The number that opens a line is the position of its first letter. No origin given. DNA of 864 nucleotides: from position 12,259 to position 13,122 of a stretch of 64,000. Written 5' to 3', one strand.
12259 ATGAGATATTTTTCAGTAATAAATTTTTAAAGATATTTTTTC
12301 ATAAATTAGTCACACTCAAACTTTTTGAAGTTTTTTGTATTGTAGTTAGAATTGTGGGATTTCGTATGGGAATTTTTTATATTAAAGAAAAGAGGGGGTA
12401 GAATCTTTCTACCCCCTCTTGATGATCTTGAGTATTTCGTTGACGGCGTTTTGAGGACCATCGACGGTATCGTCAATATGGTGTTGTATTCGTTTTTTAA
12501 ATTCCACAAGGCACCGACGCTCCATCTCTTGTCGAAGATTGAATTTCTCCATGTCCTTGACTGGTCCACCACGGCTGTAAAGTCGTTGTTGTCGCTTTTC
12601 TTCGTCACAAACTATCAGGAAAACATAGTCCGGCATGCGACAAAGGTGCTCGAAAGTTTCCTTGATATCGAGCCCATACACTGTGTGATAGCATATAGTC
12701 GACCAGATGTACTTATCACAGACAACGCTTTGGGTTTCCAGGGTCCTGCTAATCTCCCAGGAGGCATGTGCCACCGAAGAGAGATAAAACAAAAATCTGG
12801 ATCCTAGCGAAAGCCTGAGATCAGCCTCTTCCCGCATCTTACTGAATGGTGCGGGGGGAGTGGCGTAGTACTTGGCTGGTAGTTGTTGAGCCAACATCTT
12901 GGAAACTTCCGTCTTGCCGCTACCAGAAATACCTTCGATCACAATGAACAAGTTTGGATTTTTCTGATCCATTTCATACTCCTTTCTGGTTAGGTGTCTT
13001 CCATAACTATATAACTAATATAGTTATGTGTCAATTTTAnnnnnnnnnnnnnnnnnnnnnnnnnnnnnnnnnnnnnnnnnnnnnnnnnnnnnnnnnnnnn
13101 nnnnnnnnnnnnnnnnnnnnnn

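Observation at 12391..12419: Perfect 12-bp palindrome encodes the identical C-termini (...KRG*) and stop codons of two convergent genes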

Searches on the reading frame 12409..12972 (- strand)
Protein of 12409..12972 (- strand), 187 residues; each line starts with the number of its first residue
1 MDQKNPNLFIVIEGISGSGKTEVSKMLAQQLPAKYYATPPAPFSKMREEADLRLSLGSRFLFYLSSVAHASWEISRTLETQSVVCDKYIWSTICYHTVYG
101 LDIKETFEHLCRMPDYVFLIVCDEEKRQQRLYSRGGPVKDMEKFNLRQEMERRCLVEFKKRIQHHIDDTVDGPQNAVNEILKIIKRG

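Call 8: search_protein_families(library=pfam, proteins=[window:12409-12972:-], max_evalue=0.01)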
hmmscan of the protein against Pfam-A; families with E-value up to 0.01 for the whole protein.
window:12409-12972:- (187 aa): 10 families
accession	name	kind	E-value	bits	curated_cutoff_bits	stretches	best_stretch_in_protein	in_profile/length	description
PF02223.23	Thymidylate_kin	-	1.4e-19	71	27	1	12-180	1-185/185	Thymidylate kinase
PF13521.12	AAA_28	-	2.6e-06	28.2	27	1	10-154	2-142/164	AAA domain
PF13238.12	AAA_18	-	3.9e-06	27.8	29.4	0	10-31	1-22/128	AAA domain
PF01712.25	dNK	-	0.00044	20.5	27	1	10-48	1-39/203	Deoxynucleoside kinase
PF13401.12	AAA_22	-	0.0011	19.7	27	1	7-41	5-43/130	AAA domain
PF13671.12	AAA_33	-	0.0033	18.2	27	0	10-135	2-119/143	AAA domain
PF13207.12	AAA_17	-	0.0035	18.1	27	0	14-37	2-25/136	AAA domain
PF20720.3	nSTAND3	-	0.0053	16.9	27.2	1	7-36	17-46/155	Novel STAND NTPase 3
PF01202.28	SKI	-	0.0057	17.2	22.1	0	17-36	2-21/159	Shikimate kinase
PF02224.24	Cytidylate_kin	-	0.0083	16.3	26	0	10-38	1-29/211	Cytidylate kinase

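Call 9: search_protein_families(library=ncbifam, proteins=[window:12409-12972:-], max_evalue=0.01)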
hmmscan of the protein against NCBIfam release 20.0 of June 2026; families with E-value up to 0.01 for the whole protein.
window:12409-12972:- (187 aa): 7 families
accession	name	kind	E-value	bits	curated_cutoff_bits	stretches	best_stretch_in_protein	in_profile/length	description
TIGR00041.1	DTMP_kinase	equivalog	1.2e-17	64.3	83.25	1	7-160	4-176/196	dTMP kinase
NF003012.0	PRK03839.1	equivalog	1.3e-08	35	152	1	109-187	76-154/180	putative kinase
TIGR02173.1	cyt_kin_arch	equivalog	0.00047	20.2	102.1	0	9-36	2-29/169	(d)CMP kinase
NF005250.0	PRK06761.1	equivalog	0.00099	18.2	270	1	9-33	5-29/282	hypothetical protein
NF008583.0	PRK11545.1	equivalog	0.0024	17.4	265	1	7-85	8-87/177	gluconokinase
TIGR01313.1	therm_gnt_kin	subfamily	0.006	16.3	113.75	0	10-36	1-27/164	gluconokinase, GntK/IdnK-type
NF003122.0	PRK04040.1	equivalog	0.0065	16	155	0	9-35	4-30/189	adenylate kinase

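Call 10: find_encoding_contigs(protein=window:12409-12972:-, flank=6000, max_places=8)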
Protein window:12409-12972:- (187 aa): 13 contigs read that carry it; 8 places shown.
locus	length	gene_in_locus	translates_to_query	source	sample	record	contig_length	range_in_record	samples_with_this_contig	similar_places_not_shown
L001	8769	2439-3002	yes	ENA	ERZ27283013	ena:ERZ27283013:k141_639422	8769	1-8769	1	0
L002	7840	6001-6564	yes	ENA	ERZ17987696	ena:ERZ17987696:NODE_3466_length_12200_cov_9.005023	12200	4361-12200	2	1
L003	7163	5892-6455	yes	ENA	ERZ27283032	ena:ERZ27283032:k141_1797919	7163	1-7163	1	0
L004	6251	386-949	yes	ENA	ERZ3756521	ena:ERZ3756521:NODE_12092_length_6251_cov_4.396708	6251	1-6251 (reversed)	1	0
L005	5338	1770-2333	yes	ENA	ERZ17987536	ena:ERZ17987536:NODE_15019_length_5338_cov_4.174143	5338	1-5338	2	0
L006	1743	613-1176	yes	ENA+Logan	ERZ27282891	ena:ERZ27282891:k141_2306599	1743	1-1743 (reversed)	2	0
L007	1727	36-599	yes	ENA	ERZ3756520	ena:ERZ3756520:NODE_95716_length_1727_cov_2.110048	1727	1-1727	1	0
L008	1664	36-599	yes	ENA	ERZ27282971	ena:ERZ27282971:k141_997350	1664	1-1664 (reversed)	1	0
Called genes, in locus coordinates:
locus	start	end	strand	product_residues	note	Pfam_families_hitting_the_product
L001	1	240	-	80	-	?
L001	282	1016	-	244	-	PF03372:Exo_endo_phos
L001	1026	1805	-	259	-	PF04230:PS_pyruv_trans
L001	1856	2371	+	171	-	PF13328:HD_4, PF01966:HD (faint)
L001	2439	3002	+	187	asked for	PF02223:Thymidylate_kin, PF13238:AAA_18 (faint), PF13521:AAA_28 (weak)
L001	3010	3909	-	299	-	PF00535:Glycos_transf_2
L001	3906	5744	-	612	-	PF13439:Glyco_transf_4, PF00534:Glycos_transf_1 (weak), PF13692:Glyco_trans_1_4, PF02223:Thymidylate_kin (weak)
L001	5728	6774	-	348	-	PF01075:Glyco_transf_9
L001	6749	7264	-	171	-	PF00293:NUDIX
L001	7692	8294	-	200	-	-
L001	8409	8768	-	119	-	?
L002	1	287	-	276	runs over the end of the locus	PF03171:2OG-FeII_Oxy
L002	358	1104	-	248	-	PF00293:NUDIX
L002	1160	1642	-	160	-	PF06983:3-dmu-9_3-mt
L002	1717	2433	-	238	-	-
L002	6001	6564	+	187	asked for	PF02223:Thymidylate_kin, PF13238:AAA_18 (faint), PF13521:AAA_28 (weak)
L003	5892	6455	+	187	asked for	PF02223:Thymidylate_kin, PF13238:AAA_18 (faint), PF13521:AAA_28 (weak)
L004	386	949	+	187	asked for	PF02223:Thymidylate_kin, PF13238:AAA_18 (faint), PF13521:AAA_28 (weak)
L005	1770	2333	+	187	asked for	PF02223:Thymidylate_kin, PF13238:AAA_18 (faint), PF13521:AAA_28 (weak)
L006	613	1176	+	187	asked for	PF02223:Thymidylate_kin, PF13238:AAA_18 (faint), PF13521:AAA_28 (weak)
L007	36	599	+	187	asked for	PF02223:Thymidylate_kin, PF13238:AAA_18 (faint), PF13521:AAA_28 (weak)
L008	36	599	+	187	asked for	PF02223:Thymidylate_kin, PF13238:AAA_18 (faint), PF13521:AAA_28 (weak)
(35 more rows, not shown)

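Call 12: find_homologous_proteins(query=window:12409-12972:-, max_evalue=0.00001)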
Query window:12409-12972:- (187 aa): 43 proteins with E <= 0.00001 among 124 candidates.
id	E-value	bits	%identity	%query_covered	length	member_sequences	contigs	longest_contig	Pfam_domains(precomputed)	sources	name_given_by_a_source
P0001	1.4e-122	424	100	100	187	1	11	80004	PF02223.24,PF13521.13,PF13238.13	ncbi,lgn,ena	-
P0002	1.2e-88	314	75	99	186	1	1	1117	PF02223.24,PF13521.13,PF13238.13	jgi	-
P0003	5.5e-87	308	72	100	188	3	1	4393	PF02223.24,PF13238.13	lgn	-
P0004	9.6e-85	301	72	99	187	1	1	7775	PF02223.24,PF13521.13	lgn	-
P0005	9.4e-74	265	66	98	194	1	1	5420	PF02223.24,PF13238.13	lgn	-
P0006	4.5e-72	260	64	99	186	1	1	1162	PF02223.24,PF13238.13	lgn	-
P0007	1.7e-71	258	66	98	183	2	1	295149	PF02223.24,PF13238.13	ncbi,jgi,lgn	ncbi:MAG: hypothetical protein WC631_03130 [Candidatus Paceibacterota bacterium]|jgi:thymidylate kin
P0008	8.4e-71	255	65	98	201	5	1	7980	PF02223.24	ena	-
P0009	1.1e-68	249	62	98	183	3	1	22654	PF02223.24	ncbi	ncbi:MAG: hypothetical protein V1711_02065 [bacterium]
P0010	1.7e-68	248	61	98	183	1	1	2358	PF02223.24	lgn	-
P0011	3.8e-67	243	62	100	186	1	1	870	PF02223.24,PF13238.13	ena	-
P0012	1.4e-66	242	62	99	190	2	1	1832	PF02223.24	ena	-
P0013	1.5e-66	242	62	98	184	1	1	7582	PF02223.24,PF13238.13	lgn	-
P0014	2.2e-66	241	62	97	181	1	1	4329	PF02223.24,PF13238.13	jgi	jgi:thymidylate kinase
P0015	2.5e-66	241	63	97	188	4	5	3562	PF02223.24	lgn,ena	-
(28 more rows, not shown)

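Call 17: find_related_loci(query=A1, collection=genome_contigs, flank=4000)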
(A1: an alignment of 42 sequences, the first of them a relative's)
Query A1 (187 aa) in genome_contigs; peptide patterns used: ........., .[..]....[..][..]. (x = any residue, [..] = any of these).
93 stretches matched a pattern; 19 encode a relative of the query (tblastn E <= 1e-3); 19 distinct loci.
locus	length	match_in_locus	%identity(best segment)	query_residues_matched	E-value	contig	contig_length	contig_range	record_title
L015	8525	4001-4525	66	9-184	3e-77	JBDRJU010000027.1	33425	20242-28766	MAG: bacterium isolate MEGAHIT-group-1.670 k141_3682115, whole genome shotgun sequence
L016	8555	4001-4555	62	1-186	2e-74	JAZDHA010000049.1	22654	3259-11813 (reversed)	MAG: bacterium isolate MEGAHIT-group-0.294 k141_11054917, whole genome shotgun sequence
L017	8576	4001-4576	61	1-187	5e-71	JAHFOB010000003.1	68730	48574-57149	MAG: Candidatus Zambryskiibacteriota bacterium isolate nzgw494 NODE_149_length_68731_cov_4.218117, whole genome shotgun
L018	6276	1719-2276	54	1-186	2e-63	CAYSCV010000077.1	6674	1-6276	MAG TPA_asm: uncultured Methanosarcinales archaeon isolate ERP125453_co2_216 genome assembly, contig: NODE_6729_length_6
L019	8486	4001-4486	56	1-162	6e-56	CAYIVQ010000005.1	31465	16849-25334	MAG TPA_asm: uncultured Candidatus Saccharibacteria bacterium isolate ERP119705_co8_44 genome assembly, contig: NODE_108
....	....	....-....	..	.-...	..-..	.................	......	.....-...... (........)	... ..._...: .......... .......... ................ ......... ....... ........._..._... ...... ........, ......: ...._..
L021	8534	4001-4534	48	7-185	2e-48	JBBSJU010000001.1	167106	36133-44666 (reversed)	MAG: Candidatus Paceibacteria bacterium isolate LS4_metabat2.077 LS4_metabat2.077_K_613574_L_167106_cov_10.9977, whole g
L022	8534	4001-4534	47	7-185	2e-45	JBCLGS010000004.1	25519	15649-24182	Parcubacteria group bacterium isolate SLM_LV1_02b-A19 Node_4_length_25519_cov_86.796797, whole genome shotgun sequence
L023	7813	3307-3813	48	7-176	3e-44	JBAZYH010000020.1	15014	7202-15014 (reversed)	MAG: Candidatus Paceibacterota bacterium isolate SO_2017_GW1_76 NODE_14818_length_15014_cov_1.820850_OW334_2017, whole g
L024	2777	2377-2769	53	1-131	3e-42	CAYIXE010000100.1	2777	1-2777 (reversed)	MAG TPA_asm: uncultured Gammaproteobacteria bacterium isolate ERP119705_co7_214 genome assembly, contig: NODE_27915_leng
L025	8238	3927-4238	32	9-111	6e-12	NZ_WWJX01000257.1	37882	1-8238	Streptomyces sp. SID3343 SID3343.c307, whole genome shotgun sequence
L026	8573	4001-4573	26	4-184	2e-10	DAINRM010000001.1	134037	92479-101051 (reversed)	MAG TPA_asm: Patescibacteria group bacterium isolate CTOTU25730 NODE_3_length_134037_cov_2057.437215, whole genome shotg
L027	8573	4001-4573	27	4-184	2e-10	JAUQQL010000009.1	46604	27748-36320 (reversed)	MAG: Thermodesulfobacteriota bacterium isolate SRBZ-1.bins.32.201808 NODE_304_length_46604_cov_2.185447, whole genome sh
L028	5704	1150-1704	25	7-185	2e-6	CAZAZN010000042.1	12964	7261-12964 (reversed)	MAG TPA_asm: uncultured Thermofilaceae archaeon isolate SRP141559_co1_235 genome assembly, contig: NODE_2700_length_1296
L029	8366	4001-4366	30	7-115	6e-6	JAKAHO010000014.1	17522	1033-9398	MAG: bacterium isolate WY3.bin113 NODE_5420_length_17522_cov_5.882667, whole genome shotgun sequence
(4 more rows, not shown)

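Call 18: find_related_loci(query=A1, collection=metagenome_contigs, flank=3000)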
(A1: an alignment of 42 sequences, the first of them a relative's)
Query A1 (187 aa) in metagenome_contigs; peptide patterns used: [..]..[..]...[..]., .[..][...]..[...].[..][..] (x = any residue, [..] = any of these).
337 stretches matched a pattern; 17 encode a relative of the query (tblastn E <= 1e-3); 17 distinct loci.
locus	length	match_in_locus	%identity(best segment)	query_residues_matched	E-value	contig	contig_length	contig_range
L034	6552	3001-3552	72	3-187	2e-93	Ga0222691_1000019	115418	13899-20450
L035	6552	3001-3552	72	3-187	2e-93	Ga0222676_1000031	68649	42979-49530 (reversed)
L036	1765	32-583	62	1-181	7e-76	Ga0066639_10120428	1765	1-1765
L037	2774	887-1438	62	1-181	2e-73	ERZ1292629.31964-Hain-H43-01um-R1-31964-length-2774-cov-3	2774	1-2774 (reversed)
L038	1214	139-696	53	1-186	4e-68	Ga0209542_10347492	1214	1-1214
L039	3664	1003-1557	52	1-186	1e-63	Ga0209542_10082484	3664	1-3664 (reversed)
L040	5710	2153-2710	53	1-186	1e-63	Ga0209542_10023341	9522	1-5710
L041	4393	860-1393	56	9-186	3e-63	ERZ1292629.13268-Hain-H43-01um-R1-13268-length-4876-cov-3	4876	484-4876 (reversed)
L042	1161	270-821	55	1-181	9e-67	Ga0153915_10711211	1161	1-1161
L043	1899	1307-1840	54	9-186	3e-63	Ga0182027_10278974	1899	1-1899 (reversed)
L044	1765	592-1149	52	1-186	3e-63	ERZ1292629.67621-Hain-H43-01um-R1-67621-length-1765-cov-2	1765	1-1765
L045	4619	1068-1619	54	1-186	2e-61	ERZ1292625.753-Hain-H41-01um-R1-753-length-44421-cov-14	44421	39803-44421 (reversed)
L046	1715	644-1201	50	1-186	1e-59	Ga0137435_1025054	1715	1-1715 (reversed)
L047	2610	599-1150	40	7-187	8e-36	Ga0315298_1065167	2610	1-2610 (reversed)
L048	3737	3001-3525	37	7-180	2e-30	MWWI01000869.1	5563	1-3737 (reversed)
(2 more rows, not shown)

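Call 23: find_encoding_contigs(protein=P0004, flank=4000, max_places=2)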
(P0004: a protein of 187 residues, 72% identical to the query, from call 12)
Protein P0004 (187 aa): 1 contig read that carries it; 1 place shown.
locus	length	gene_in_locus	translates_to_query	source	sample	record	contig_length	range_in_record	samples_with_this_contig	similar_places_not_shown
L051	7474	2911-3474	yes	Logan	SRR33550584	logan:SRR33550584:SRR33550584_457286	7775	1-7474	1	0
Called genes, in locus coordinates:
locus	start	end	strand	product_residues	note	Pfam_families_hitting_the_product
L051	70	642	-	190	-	-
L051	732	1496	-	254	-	PF03372:Exo_endo_phos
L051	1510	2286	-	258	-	PF04230:PS_pyruv_trans (faint)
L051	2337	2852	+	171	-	PF13328:HD_4, PF01966:HD (weak)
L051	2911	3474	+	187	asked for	PF13521:AAA_28 (weak), PF02223:Thymidylate_kin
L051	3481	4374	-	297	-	PF00535:Glycos_transf_2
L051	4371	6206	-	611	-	PF13439:Glyco_transf_4, PF00534:Glycos_transf_1 (faint), PF13692:Glyco_trans_1_4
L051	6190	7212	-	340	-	PF01075:Glyco_transf_9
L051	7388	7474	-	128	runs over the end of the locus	?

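Call 24: find_encoding_contigs(protein=P0005, flank=4000, max_places=2)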
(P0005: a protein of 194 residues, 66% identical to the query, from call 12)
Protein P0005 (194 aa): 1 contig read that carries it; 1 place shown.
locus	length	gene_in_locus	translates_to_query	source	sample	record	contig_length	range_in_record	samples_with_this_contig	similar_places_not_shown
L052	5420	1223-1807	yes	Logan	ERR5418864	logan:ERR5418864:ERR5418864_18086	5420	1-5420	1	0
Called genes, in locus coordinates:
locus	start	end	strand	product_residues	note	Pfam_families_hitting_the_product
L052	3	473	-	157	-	?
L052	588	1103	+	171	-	PF13328:HD_4, PF01966:HD (weak)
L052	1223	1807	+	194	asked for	PF02223:Thymidylate_kin, PF13238:AAA_18 (weak)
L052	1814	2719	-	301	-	PF00535:Glycos_transf_2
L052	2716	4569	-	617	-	PF13439:Glyco_transf_4, PF02223:Thymidylate_kin (faint), PF13692:Glyco_trans_1_4, PF01712:dNK (weak), PF13521:AAA_28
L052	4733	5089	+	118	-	PF18895:T4SS_pilin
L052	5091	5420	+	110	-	?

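Call 25: find_encoding_contigs(protein=P0002, flank=4000, max_places=2)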
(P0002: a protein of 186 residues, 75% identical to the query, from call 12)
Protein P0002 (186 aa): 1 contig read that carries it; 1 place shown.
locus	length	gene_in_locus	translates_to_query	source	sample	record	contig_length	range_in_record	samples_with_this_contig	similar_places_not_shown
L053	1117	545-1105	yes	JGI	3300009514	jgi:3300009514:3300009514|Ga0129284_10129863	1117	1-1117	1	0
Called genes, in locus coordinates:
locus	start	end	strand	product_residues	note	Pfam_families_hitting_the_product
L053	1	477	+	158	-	?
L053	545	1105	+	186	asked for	PF02223:Thymidylate_kin, PF13238:AAA_18, PF13521:AAA_28 (weak)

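Call 26: find_encoding_contigs(protein=P0003, flank=4000, max_places=2)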
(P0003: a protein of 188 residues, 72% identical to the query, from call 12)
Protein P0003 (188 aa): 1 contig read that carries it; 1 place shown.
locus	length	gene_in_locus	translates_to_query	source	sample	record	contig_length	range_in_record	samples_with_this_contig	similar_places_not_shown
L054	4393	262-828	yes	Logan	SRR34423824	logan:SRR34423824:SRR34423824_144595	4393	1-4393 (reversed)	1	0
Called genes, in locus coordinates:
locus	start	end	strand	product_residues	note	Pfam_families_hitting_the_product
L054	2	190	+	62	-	?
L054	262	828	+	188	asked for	PF02223:Thymidylate_kin, PF13238:AAA_18 (weak)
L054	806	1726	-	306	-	PF00535:Glycos_transf_2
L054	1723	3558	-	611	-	PF13439:Glyco_transf_4, PF00534:Glycos_transf_1 (faint), PF13524:Glyco_trans_1_2 (faint), PF13692:Glyco_trans_1_4, PF02223:Thymidylate_kin (faint), PF01712:dNK (faint)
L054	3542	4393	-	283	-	?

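Call 40: search_solved_structures(query=A1, max_evalue=0.001)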
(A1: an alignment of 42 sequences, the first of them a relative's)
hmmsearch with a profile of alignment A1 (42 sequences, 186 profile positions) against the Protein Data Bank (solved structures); distinct sequences matched with E-value up to 0.001: 18.
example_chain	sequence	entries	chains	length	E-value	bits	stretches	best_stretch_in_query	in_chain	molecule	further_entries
3ld9_A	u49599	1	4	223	9.1e-11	45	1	7-142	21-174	Thymidylate kinase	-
5xbh_A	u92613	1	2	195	6e-09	39.1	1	9-182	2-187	Thymidylate kinase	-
2pbr_A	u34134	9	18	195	7.3e-09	38.8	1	9-182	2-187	Thymidylate kinase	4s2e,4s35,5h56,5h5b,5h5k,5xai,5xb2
5xb5_A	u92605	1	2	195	2.1e-08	37.3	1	9-182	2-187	Thymidylate kinase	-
2yof_A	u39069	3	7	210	9.1e-08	35.3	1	3-142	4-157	THYMIDYLATE KINASE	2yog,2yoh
2wwf_A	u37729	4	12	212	9.3e-08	35.2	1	3-142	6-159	THYMIDILATE KINASE, PUTATIVE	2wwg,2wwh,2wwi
2plr_A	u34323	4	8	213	1.9e-07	34.2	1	8-142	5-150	Probable thymidylate kinase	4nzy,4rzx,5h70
9wd2_A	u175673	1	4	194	3.8e-07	33.2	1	8-142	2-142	Thymidylate kinase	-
4dwj_A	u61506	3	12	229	4e-06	29.9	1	3-147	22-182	Thymidylate kinase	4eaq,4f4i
4mqb_A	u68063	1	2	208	5.2e-06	29.5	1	6-147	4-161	Thymidylate kinase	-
2ccg_A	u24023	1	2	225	6.5e-06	29.2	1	6-147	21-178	THYMIDYLATE KINASE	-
3hjn_A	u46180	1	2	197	6.9e-06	29.1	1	9-132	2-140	Thymidylate kinase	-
2ccj_A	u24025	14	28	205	9.8e-06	28.6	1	8-147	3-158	THYMIDYLATE KINASE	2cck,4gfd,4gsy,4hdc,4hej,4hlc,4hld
1tmk_A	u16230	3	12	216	6.1e-05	26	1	6-124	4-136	THYMIDYLATE KINASE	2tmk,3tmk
2v54_A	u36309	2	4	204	9.1e-05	25.5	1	8-162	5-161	THYMIDYLATE KINASE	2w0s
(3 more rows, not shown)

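Call 62: list_cluster_members(proteins=[P0001, P0044])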
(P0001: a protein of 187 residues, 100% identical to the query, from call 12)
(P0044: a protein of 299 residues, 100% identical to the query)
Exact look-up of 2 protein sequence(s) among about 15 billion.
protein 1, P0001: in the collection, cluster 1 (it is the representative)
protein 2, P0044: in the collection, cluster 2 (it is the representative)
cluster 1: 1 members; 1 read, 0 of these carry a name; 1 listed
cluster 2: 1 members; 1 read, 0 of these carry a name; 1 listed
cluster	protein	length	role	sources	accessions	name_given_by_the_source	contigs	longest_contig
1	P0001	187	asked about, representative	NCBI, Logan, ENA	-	-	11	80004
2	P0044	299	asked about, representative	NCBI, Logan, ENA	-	-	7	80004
